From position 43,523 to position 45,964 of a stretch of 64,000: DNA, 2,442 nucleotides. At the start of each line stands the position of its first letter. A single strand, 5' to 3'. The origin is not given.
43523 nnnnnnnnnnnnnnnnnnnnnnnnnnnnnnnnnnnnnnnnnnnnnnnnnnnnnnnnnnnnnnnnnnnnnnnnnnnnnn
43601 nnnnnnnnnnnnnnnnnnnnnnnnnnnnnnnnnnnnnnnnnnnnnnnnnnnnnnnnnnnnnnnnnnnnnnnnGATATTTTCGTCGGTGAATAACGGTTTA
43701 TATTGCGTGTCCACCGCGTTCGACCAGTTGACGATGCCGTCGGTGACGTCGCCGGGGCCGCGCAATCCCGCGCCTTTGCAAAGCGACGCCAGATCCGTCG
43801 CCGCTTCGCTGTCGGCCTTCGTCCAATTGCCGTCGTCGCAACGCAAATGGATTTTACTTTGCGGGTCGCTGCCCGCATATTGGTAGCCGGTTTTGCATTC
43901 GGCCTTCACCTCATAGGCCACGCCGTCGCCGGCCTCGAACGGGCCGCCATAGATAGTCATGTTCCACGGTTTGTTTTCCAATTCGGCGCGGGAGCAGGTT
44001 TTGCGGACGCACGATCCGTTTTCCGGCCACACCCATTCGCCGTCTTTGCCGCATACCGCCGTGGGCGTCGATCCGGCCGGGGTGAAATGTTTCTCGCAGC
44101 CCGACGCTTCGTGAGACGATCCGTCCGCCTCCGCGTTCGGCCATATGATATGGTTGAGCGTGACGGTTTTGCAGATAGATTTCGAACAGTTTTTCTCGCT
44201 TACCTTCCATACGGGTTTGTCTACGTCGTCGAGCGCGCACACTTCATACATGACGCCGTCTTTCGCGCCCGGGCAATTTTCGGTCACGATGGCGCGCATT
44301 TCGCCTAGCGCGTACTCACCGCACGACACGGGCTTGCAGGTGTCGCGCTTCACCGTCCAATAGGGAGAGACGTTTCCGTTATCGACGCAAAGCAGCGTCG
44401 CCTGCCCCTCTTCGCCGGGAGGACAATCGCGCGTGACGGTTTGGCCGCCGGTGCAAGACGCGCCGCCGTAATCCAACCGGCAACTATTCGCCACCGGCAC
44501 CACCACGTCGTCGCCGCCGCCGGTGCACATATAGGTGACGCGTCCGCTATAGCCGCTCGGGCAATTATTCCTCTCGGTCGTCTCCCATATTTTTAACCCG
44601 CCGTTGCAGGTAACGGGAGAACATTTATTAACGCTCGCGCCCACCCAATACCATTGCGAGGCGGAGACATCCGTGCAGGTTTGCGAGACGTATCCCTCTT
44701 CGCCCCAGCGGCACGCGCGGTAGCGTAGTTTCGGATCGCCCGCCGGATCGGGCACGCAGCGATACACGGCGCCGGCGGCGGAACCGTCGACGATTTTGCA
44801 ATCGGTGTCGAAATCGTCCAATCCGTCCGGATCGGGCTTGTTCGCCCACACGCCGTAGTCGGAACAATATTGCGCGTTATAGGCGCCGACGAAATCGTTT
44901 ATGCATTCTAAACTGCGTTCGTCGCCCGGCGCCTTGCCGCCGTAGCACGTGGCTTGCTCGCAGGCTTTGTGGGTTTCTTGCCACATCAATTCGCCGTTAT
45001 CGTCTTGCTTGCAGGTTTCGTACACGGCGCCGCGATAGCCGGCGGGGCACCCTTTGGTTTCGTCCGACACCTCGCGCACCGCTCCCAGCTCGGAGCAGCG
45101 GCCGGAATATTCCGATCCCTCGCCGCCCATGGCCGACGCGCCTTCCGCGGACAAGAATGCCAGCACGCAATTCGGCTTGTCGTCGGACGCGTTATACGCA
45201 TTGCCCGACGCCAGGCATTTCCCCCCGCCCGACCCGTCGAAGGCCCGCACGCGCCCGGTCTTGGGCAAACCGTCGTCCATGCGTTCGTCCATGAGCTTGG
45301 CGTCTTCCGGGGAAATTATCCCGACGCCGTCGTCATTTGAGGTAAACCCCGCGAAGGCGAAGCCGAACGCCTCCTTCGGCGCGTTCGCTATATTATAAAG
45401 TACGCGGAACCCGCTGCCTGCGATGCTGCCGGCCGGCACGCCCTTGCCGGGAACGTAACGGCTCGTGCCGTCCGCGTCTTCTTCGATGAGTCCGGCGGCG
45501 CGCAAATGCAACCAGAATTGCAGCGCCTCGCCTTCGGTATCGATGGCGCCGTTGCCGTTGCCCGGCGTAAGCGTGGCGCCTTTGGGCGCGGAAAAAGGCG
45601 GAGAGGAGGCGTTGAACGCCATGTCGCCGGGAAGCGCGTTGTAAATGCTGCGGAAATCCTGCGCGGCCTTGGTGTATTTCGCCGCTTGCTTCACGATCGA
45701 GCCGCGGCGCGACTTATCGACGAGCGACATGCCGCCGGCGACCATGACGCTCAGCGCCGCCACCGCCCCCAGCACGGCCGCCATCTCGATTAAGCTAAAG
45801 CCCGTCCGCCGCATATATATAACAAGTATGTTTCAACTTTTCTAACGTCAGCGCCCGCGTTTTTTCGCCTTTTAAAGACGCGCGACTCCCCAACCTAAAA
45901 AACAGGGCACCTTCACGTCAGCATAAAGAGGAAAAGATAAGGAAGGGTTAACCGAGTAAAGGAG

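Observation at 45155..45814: The giant protein starts with a complete type IV pilin-like module (prepilin signal plus D-region-like disulfide loop)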

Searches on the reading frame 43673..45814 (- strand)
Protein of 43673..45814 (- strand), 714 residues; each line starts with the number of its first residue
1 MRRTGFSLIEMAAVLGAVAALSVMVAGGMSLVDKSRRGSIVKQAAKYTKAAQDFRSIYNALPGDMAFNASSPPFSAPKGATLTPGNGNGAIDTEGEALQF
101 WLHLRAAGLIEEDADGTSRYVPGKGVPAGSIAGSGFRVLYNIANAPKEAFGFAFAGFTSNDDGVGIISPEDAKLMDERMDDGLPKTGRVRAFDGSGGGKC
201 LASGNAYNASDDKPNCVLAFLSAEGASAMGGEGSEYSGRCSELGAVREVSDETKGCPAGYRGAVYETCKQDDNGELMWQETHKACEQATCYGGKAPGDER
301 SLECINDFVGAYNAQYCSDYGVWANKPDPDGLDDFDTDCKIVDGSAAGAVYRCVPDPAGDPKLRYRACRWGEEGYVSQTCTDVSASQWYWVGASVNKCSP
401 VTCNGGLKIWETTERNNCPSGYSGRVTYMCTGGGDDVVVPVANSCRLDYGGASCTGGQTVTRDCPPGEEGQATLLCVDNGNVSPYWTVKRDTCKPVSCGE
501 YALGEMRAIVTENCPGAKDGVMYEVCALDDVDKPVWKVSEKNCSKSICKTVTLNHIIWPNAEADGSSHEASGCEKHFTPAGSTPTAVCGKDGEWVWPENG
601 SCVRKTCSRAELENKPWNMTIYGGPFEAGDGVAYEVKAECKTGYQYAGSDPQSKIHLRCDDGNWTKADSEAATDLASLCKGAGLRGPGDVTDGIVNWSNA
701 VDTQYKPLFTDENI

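Call 5: search_protein_families(library=pfam, proteins=[window:44015-45814:-], max_evalue=1)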
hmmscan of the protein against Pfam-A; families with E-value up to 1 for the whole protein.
window:44015-45814:- (600 aa): 2 families
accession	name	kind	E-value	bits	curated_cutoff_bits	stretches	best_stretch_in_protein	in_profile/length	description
PF25599.1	Ephrin_CRD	-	0.084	13.4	27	1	573-597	29-53/59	Ephrin cysteine rich domain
PF07963.17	N_methyl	-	0.84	9.8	21.2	0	2-25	3-26/27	Prokaryotic N-terminal methylation motif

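Call 6: search_protein_families(library=ncbifam, proteins=[window:44015-45814:-], max_evalue=1)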
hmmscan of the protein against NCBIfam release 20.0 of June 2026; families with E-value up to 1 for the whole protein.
window:44015-45814:- (600 aa): 1 family
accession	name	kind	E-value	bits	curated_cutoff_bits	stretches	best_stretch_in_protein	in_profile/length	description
TIGR02532.1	IV_pilin_GFxxxE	domain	0.08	12.8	16.3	1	4-25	2-23/24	prepilin-type N-terminal cleavage/methylation domain-containing protein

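Call 52: search_protein_representatives(protein=window:43673-45814:-)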
Query: 714 residues. Proteins with E-value up to 0.001 (for the whole library): 7016; up to 1e-10: 1308; up to 1e-30: 72. The best 150 are listed.
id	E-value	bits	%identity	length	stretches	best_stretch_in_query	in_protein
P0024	2.4e-95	336.8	38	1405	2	3-604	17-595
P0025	1.9e-91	323.8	40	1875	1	3-609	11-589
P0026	2.6e-91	323.4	39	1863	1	4-621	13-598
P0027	1.6e-88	314.1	38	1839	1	4-620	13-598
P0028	1.4e-85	304.5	40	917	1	2-534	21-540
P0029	3.4e-85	303.2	37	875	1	3-618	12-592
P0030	4.0e-85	303.0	35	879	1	3-699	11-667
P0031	1.8e-84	300.8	41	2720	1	9-608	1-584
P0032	2.8e-84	300.1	37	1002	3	4-614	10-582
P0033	1.8e-83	297.5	38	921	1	4-612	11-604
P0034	3.0e-83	296.7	37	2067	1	10-684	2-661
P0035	3.5e-83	296.5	38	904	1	3-644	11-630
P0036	8.5e-83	295.3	40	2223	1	4-610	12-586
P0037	1.1e-82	294.9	40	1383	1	3-620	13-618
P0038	5.3e-82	292.6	38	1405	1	2-617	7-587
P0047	1.3e-72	261.6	39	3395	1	11-641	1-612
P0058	1.3e-48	182.2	36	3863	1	2-574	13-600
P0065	1.8e-45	171.8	33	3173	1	3-574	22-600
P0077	9.0e-40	153.0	32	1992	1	3-598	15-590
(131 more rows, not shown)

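Call 55: list_cluster_members(proteins=[P0024, P0025, P0026, P0027, P0031, P0036, P0047, P0058, P0065, P0077])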
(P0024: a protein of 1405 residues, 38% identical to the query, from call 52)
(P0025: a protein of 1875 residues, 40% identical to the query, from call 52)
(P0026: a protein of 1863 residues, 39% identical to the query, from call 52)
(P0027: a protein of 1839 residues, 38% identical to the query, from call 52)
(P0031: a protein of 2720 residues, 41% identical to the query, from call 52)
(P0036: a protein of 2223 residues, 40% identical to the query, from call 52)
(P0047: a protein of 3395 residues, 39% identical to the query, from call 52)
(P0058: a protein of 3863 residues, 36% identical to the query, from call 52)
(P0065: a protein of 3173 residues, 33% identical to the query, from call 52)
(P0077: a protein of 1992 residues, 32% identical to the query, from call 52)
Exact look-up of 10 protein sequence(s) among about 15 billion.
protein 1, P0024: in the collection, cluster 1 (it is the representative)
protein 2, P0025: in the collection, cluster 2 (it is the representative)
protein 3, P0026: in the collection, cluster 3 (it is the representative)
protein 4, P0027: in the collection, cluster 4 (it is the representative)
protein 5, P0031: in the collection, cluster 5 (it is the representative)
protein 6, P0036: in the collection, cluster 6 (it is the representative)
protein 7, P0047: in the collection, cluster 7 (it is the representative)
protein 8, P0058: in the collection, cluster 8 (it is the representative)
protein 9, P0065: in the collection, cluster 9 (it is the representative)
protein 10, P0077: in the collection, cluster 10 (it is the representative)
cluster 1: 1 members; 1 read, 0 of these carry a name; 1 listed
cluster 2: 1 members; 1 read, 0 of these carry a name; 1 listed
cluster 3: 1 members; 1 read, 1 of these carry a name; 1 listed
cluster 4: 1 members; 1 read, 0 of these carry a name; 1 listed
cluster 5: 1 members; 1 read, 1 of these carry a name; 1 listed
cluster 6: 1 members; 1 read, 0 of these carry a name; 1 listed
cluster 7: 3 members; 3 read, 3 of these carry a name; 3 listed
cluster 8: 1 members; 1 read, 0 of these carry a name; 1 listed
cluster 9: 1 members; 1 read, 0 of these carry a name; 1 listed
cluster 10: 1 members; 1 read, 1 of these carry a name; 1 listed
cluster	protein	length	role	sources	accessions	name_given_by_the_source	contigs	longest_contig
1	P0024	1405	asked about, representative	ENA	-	-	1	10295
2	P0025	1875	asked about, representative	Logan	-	-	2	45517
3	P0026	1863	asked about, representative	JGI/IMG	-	hypothetical protein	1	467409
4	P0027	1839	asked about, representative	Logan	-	-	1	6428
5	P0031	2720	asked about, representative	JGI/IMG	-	hypothetical protein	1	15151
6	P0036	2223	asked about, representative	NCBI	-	-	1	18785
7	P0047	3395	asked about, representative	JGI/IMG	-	hypothetical protein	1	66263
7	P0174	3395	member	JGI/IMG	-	hypothetical protein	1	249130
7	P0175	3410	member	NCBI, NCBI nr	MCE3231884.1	MAG: hypothetical protein K0R98_141 [Rickettsiaceae bacterium] | hypothetical protein [Rickettsiaceae bacterium]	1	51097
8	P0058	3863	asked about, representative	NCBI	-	-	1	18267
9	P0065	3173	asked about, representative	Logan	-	-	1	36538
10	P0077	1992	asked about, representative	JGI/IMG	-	prepilin-type N-terminal cleavage/methylation domain-containing protein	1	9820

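Call 56: find_encoding_contigs(protein=P0026, flank=10000, max_places=2)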
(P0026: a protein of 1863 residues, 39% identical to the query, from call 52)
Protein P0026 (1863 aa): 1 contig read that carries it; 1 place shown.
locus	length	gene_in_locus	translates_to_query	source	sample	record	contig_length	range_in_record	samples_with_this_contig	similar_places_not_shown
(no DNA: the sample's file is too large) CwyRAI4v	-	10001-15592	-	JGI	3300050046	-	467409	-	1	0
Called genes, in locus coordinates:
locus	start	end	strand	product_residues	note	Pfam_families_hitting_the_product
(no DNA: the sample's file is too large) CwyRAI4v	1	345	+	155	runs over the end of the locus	-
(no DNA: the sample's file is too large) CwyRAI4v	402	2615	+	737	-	PF00521:DNA_topoisoIV, PF03989:DNA_gyraseA_C (faint)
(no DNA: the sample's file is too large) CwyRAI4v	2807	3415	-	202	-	PF07021:MetW, PF13489:Methyltransf_23, PF13847:Methyltransf_31, PF08241:Methyltransf_11, PF13649:Methyltransf_25 (weak)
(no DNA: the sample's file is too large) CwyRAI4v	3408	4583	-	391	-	PF00561:Abhydrolase_1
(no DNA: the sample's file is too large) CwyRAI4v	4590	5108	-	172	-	PF01842:ACT (weak), PF22629:ACT_AHAS_ss, PF13710:ACT_5 (weak), PF10369:ALS_ss_C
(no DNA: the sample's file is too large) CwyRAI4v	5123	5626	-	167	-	PF03703:bPH_2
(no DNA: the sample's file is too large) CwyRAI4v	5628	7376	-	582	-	PF02776:TPP_enzyme_N, PF00205:TPP_enzyme_M, PF02775:TPP_enzyme_C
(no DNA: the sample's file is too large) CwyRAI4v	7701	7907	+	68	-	PF00313:CSD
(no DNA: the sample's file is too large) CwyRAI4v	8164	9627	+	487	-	PF04851:ResIII, PF00270:DEAD, PF00271:Helicase_C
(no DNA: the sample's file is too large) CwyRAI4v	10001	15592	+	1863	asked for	PF13385:Laminin_G_3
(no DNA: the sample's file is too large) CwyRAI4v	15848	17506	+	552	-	PF02776:TPP_enzyme_N, PF00205:TPP_enzyme_M, PF02775:TPP_enzyme_C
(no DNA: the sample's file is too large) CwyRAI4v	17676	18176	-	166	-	PF01467:CTP_transf_like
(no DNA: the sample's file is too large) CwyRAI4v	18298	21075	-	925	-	PF00521:DNA_topoisoIV, PF03989:DNA_gyraseA_C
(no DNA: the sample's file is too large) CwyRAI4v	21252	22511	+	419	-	PF16313:DUF4953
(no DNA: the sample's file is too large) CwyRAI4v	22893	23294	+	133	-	PF01641:SelR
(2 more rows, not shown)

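Call 57: find_encoding_contigs(protein=P0175, flank=10000, max_places=2)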
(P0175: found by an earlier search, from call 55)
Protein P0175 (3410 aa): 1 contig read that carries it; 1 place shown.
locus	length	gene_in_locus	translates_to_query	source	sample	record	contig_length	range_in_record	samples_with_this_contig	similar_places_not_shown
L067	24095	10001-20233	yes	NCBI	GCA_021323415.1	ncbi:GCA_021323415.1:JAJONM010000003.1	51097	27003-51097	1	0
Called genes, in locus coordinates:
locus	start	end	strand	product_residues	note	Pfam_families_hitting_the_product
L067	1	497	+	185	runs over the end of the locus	PF00583:Acetyltransf_1, PF13673:Acetyltransf_10, PF13508:Acetyltransf_7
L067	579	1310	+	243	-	PF00977:His_biosynth, PF01207:Dus (faint)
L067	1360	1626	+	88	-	-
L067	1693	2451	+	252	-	PF00977:His_biosynth, PF05690:ThiG (faint), PF01180:DHO_dh (faint)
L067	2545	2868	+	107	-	PF01503:PRA-PH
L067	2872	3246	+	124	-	PF11969:DcpS_C, PF01230:HIT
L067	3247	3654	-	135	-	-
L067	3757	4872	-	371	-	PF04107:GCS2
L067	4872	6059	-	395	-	PF00999:Na_H_Exchanger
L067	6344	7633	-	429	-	PF00275:EPSP_synthase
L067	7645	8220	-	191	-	PF22769:DCD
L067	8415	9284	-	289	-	-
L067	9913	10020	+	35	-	-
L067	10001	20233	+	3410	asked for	PF13385:Laminin_G_3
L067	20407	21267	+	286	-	PF00775:Dioxygenase_C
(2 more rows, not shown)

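Call 58: find_encoding_contigs(protein=P0025, flank=10000, max_places=2)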
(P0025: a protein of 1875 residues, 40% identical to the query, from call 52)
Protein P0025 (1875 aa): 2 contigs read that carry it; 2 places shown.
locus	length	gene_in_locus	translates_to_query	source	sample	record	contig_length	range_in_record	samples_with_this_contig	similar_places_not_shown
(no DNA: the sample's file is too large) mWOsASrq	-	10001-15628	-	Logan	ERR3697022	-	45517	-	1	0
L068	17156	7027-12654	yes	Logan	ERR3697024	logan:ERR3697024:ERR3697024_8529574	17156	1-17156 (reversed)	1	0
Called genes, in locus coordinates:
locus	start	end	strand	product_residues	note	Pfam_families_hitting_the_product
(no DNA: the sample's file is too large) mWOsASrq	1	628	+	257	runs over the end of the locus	PF01026:TatD_DNase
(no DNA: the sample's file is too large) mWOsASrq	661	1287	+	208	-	-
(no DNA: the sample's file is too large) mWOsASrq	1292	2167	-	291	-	PF03279:Lip_A_acyltrans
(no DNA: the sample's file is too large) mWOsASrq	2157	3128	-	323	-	PF02606:LpxK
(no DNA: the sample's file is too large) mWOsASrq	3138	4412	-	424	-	PF04413:Glycos_transf_N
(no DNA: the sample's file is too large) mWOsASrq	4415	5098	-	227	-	PF04028:DUF374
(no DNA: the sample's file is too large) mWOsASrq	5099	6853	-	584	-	PF00664:ABC_membrane, PF00005:ABC_tran, PF02463:SMC_N (weak)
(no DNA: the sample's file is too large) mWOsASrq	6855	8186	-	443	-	PF01523:PmbA_TldD_1st, PF19290:PmbA_TldD_2nd, PF19289:PmbA_TldD_3rd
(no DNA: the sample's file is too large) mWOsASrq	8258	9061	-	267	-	PF00775:Dioxygenase_C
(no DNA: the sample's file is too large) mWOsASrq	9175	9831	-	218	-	PF01965:DJ-1_PfpI (weak)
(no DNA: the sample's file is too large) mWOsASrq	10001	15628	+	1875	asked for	PF13385:Laminin_G_3 (faint)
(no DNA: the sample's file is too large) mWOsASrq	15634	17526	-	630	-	PF00578:AhpC-TSA (weak), PF08534:Redoxin (weak), PF00085:Thioredoxin (faint), PF13905:Thioredoxin_8, PF01436:NHL (faint)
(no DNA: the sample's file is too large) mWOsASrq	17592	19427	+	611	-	PF02463:SMC_N (faint), PF24389:ORC-CDC6-like (faint), PF00005:ABC_tran, PF00006:ATP-synt_ab (faint), PF13304:AAA_21 (faint), PF13401:AAA_22 (faint), PF00005:ABC_tran, PF16326:ABC_tran_CTD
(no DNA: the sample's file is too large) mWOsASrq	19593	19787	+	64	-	PF01632:Ribosomal_L35p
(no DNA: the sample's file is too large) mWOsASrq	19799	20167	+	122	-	PF00453:Ribosomal_L20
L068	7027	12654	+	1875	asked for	PF13385:Laminin_G_3 (faint)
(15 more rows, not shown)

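Call 100: find_related_loci(query=A5, collection=metagenome_contigs, flank=10000)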
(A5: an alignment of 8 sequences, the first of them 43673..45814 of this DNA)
Query A5 (714 aa) in metagenome_contigs; peptide patterns used: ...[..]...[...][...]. (x = any residue, [..] = any of these).
600 stretches matched a pattern (row limit reached: there are more); 81 encode a relative of the query (tblastn E <= 1e-3); the best 80 are kept; 80 distinct loci.
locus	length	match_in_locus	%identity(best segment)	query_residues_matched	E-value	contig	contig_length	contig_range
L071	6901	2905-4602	36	2-561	2e-92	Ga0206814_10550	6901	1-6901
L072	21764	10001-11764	33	5-607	3e-88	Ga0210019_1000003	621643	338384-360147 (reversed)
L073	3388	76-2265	34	5-664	2e-82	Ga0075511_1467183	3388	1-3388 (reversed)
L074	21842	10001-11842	32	1-641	2e-82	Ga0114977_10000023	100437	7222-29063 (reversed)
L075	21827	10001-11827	33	5-649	1e-92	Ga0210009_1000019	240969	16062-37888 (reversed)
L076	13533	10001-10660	34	1-220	4e-25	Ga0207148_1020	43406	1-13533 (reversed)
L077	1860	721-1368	35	3-220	1e-24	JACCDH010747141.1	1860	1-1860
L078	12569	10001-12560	31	3-226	1e-21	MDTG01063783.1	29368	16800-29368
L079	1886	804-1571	32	4-222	2e-21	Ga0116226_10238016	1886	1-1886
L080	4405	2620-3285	33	3-220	9e-20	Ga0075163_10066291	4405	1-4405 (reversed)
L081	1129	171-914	30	5-220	9e-20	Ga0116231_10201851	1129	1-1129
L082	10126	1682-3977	30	1-220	2e-17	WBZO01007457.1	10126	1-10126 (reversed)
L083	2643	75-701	31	3-220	3e-15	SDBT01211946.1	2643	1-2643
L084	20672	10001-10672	27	2-218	2e-14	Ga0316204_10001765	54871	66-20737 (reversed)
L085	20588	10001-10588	27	1-216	5e-14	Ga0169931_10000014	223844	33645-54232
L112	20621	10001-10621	27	1-207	3e-8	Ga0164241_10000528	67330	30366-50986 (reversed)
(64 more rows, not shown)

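Call 104: search_protein_families(library=pfam, proteins=[L112:82-855:+, L112:856-2376:+, L112:2373-4064:+, L112:4068-5270:+, L112:5270-6943:+, L112:6940-7560:+, L112:7536-8108:+, L112:7999-9225:+, L112:9197-9889:+, L112:10829-12952:+], max_evalue=0.001)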
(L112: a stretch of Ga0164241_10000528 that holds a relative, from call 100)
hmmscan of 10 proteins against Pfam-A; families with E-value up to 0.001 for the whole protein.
L112:82-855:+ (257 aa): 1 family
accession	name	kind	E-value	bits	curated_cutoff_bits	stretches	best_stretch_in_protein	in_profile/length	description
PF00263.26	Secretin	-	8.2e-40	136.6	27.5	1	50-233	1-169/169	Bacterial type II and III secretion system protein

L112:856-2376:+ (506 aa): 12 families
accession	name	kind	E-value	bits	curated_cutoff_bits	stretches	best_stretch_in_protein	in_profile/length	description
PF14559.12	TPR_19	-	2.5e-13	50.6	25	2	329-388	2-62/68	Tetratricopeptide repeat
PF13432.12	TPR_16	-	1.3e-10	42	32.7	1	324-385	3-64/65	Tetratricopeptide repeat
PF13176.12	TPR_7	-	8.5e-10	38.4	27.9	0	355-385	2-34/36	Tetratricopeptide repeat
PF07719.23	TPR_2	-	2.3e-09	37.1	27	0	453-481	1-29/34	Tetratricopeptide repeat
PF00515.34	TPR_1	-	4.1e-09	36.3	27.8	1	454-482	2-30/34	Tetratricopeptide repeat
PF13424.12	TPR_12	-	5.9e-07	30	30.1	0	451-482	43-74/77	Tetratricopeptide repeat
PF04733.20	Coatomer_E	-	3.6e-06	27.1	21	0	334-398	183-247/290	Coatomer epsilon subunit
PF13174.12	TPR_6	-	6.1e-06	27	26.3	0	353-384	1-32/33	Tetratricopeptide repeat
PF13428.12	TPR_14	-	1.2e-05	25.9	23.5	0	353-388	2-37/44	Tetratricopeptide repeat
PF12895.13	ANAPC3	-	0.00012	22.8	27.2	0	421-477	25-80/82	Anaphase-promoting complex, cyclosome, subunit 3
PF13181.12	TPR_8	-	0.00031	21.1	25.7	0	454-483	2-31/34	Tetratricopeptide repeat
PF13431.12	TPR_17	-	0.00088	19.8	24.4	0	449-473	9-33/34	Tetratricopeptide repeat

L112:2373-4064:+ (563 aa): 4 families
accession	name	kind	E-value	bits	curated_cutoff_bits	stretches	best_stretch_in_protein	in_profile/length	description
PF00437.27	T2SSE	-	1.9e-123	412.2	24.9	1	177-554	5-370/370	Type II/IV secretion system protein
PF05157.20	MshEN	-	4.2e-11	43.1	23.1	1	61-151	2-89/90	MshEN domain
PF13401.12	AAA_22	-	0.00034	21.4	27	1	313-358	4-50/130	AAA domain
PF13173.12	AAA_14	-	0.00098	19.6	27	0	315-420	3-99/129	AAA domain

L112:4068-5270:+ (400 aa): 1 family
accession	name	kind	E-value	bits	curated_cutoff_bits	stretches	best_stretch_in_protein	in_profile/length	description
PF00482.28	T2SSF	-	3.7e-51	172.7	25.2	2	269-390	1-124/125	Type II secretion system (T2SS), protein F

L112:5270-6943:+ (557 aa): 0 families

L112:6940-7560:+ (206 aa): 0 families

L112:7536-8108:+ (190 aa): 0 families

L112:7999-9225:+ (408 aa): 0 families

L112:9197-9889:+ (230 aa): 1 family
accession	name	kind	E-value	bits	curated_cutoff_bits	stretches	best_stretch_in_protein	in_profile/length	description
PF07963.17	N_methyl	-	6.1e-07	29.2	21.2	1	15-39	3-27/27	Prokaryotic N-terminal methylation motif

L112:10829-12952:+ (707 aa): 2 families
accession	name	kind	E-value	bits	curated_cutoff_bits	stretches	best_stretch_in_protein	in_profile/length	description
PF05787.19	PhoX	-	1.3e-15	58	24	1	247-661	149-502/515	Alkaline phosphatase PhoX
PF23657.1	DUF7151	-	6.7e-14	52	27.2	1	68-112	2-46/46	Domain of unknown function (DUF7151)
